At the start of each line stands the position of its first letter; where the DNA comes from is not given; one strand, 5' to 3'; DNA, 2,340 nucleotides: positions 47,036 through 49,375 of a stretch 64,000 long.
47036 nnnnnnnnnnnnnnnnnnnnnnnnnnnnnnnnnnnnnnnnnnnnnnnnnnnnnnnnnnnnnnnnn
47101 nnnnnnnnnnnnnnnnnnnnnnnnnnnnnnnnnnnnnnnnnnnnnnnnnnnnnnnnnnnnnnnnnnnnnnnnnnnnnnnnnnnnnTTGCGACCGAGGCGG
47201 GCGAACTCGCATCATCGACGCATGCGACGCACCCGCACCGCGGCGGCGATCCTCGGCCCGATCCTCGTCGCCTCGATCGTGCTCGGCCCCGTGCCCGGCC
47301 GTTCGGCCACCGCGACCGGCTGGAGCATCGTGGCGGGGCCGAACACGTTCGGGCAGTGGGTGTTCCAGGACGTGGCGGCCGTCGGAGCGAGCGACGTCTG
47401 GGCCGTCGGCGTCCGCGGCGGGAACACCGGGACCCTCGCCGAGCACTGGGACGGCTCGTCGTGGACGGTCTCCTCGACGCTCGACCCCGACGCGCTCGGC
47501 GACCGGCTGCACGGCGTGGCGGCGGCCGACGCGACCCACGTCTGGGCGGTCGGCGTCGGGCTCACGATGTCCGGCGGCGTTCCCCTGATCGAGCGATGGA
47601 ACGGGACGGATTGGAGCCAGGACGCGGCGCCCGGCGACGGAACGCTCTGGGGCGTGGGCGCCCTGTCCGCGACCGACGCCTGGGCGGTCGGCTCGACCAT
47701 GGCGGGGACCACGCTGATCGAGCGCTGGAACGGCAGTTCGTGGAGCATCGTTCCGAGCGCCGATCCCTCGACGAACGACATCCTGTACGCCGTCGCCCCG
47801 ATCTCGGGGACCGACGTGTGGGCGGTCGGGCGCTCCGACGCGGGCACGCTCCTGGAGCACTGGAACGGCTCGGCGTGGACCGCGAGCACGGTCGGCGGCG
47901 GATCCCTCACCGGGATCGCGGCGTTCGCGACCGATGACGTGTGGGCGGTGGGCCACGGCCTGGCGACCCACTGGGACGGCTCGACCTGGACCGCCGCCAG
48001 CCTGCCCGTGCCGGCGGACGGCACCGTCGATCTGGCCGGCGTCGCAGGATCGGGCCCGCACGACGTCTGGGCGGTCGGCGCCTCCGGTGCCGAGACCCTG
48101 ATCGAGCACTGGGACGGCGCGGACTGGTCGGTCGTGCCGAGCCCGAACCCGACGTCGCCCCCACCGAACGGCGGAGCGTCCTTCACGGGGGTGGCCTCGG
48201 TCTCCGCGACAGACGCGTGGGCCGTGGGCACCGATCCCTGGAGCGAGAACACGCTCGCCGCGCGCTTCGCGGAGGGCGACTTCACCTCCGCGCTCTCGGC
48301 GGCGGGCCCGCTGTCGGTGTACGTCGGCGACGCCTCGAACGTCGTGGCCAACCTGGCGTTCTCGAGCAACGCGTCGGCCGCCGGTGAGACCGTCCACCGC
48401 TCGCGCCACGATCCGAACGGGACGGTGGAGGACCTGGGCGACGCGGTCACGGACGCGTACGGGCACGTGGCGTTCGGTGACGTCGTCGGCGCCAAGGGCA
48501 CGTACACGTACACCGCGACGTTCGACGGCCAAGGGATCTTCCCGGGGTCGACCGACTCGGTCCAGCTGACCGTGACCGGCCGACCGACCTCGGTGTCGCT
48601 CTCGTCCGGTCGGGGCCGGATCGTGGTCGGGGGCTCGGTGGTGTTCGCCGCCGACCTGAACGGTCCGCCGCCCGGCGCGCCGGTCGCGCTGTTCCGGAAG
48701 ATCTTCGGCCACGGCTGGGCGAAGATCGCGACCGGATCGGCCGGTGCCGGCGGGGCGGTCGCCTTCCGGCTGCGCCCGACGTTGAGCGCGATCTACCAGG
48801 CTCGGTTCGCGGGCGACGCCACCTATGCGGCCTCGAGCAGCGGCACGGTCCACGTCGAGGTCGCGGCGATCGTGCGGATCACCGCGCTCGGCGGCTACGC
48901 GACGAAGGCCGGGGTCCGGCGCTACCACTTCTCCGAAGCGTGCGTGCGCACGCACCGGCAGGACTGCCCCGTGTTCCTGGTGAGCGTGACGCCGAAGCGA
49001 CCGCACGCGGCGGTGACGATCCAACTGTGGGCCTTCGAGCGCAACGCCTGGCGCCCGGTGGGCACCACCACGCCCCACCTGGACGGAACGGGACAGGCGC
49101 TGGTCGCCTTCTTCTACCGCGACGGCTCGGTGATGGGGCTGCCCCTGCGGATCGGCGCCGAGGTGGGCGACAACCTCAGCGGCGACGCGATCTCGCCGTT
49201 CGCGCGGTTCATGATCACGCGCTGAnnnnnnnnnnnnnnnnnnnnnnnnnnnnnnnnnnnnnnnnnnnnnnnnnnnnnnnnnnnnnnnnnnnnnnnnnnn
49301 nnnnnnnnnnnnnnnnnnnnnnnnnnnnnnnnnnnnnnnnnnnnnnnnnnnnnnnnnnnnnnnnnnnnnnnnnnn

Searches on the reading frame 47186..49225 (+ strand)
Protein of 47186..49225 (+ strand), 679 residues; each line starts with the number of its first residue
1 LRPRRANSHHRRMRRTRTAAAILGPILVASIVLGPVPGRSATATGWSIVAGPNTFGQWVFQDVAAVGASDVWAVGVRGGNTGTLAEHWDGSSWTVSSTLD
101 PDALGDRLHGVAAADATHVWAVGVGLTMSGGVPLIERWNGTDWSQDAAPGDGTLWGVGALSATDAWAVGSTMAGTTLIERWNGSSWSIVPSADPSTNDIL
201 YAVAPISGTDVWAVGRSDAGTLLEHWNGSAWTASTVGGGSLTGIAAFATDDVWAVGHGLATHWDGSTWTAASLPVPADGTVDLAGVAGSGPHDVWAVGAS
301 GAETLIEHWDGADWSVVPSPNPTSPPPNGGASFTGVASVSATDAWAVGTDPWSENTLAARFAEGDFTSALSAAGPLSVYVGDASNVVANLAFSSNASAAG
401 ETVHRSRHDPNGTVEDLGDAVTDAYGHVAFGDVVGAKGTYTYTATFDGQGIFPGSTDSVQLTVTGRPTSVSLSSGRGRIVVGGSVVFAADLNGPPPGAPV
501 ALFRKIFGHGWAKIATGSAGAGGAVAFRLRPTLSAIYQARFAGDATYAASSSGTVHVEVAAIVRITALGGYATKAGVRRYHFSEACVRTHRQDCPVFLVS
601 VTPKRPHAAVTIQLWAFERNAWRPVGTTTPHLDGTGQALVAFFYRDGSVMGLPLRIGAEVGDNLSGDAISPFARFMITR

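Call 4: search_protein_families(library=pfam, proteins=[window:47186-49225:+], max_evalue=1)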
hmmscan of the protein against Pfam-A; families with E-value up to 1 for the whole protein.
window:47186-49225:+ (679 aa): 5 families
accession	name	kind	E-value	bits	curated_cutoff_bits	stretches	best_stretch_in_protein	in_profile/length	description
PF16640.11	Big_3_5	-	0.00026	21.9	35.5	2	477-560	6-88/88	Bacterial Ig-like domain (group 3)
PF10708.14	DUF2510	-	0.0012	19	24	0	309-326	17-34/35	Protein of unknown function (DUF2510)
PF19565.4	DUF6087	-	0.019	15.7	27.1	0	176-193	44-61/99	Family of unknown function (DUF6087)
PF12768.13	Rax2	-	0.022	14.6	28.8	0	161-194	134-167/254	Rax2 C-terminal beta propeller domain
PF13464.11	RodZ_C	-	0.12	12.8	23.9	0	355-387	18-50/72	RodZ C-terminal domain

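Call 5: search_protein_families(library=ncbifam, proteins=[window:47222-49225:+], max_evalue=1)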
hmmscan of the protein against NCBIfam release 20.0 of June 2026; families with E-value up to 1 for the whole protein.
window:47222-49225:+ (667 aa): 0 families

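Call 13: find_homologous_proteins(query=window:47222-49225:+)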
Query window:47222-49225:+ (667 aa): 6195 proteins with E <= 0.001 among 8000 candidates; the best 120 are listed.
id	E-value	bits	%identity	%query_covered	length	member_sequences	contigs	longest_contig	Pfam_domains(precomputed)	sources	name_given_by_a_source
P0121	0.0e+0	1474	100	100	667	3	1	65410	-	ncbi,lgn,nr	ncbi:MAG TPA: hypothetical protein VK646_01485 [Actinomycetota bacterium]|nr:hypothetical protein [A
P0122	9.2e-226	770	57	100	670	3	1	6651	-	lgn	-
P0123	4.9e-187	642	52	97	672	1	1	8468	PF16640.12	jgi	jgi:hypothetical protein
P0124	2.0e-185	636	52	95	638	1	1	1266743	PF16640.12,PF10708.15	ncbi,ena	-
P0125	2.1e-175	603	52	91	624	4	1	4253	PF12768.14,PF16640.12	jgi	jgi:hypothetical protein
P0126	3.0e-133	464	38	48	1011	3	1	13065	PF10708.15,PF19565.5,PF00395.26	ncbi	ncbi:MAG: S-layer homology domain-containing protein [Chloroflexia bacterium]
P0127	8.8e-132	459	40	43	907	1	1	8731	PF12768.14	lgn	-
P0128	1.7e-128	448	42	46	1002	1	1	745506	PF00395.26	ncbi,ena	-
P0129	1.2e-124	435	38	49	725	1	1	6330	PF19565.5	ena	-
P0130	1.5e-121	425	42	45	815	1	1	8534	PF12768.14,PF10708.15,PF19565.5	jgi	jgi:hypothetical protein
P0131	3.9e-120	421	41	46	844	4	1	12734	PF12768.14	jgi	-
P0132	1.1e-116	409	43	45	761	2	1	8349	PF10708.15,PF19565.5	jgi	jgi:hypothetical protein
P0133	4.1e-115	404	38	47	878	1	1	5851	PF12768.14,PF00404.25,PF19565.5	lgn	-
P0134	1.2e-113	399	39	45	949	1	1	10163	PF00404.25,PF10708.15,PF19565.5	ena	-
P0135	3.3e-113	398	41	46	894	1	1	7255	PF12768.14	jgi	jgi:hypothetical protein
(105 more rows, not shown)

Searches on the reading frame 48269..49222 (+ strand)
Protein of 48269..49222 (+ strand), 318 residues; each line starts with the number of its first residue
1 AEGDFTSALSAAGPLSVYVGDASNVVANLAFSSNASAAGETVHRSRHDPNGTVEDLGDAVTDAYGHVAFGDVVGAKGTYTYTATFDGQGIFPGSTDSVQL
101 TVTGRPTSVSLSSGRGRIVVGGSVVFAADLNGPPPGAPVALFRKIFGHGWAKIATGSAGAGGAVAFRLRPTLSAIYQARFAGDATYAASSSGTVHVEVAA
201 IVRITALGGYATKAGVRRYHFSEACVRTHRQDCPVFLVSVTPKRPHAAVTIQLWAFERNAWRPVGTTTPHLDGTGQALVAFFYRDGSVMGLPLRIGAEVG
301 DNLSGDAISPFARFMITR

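Call 64: predict_structure(alignment_id=A3)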
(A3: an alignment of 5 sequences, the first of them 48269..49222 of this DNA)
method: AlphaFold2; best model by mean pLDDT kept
length: 318 residues; sequences in the alignment: 5
mean_pLDDT: 58.6   pTM: 0.39
mean pLDDT of the five models: 58.6, 51.0, 48.6, 47.5, 44.8
residues with pLDDT >= 90: 9; 70-90: 66; 50-70: 146; < 50: 97
segments of 3 or more residues with pLDDT < 50: 1-3, 13-16, 104-124, 146-148, 169-174, 182-226, 228-231, 300-308
pLDDT, mean of each block of 10 residues (from residue 1): 54 49 68 68 89 88 75 74 80 80 44 31 47 61 55 69 57 52 42 33 39 38 48 55 61 69 64 55 56 66 43 64
secondary structure, 60 per line:
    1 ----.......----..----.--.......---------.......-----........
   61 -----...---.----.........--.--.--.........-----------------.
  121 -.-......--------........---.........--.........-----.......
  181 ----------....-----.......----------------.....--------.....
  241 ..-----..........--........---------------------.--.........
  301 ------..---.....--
elements in order: E5-11 E25-31 E41-47 E53-60 E66-68 E77-85 E94-102 E124-129 E138-145 E149-157 E163-168 E174-180 E191-194 E200-206 H223-227 E236-242 E248-257 E260-267 E292-300 E312-316
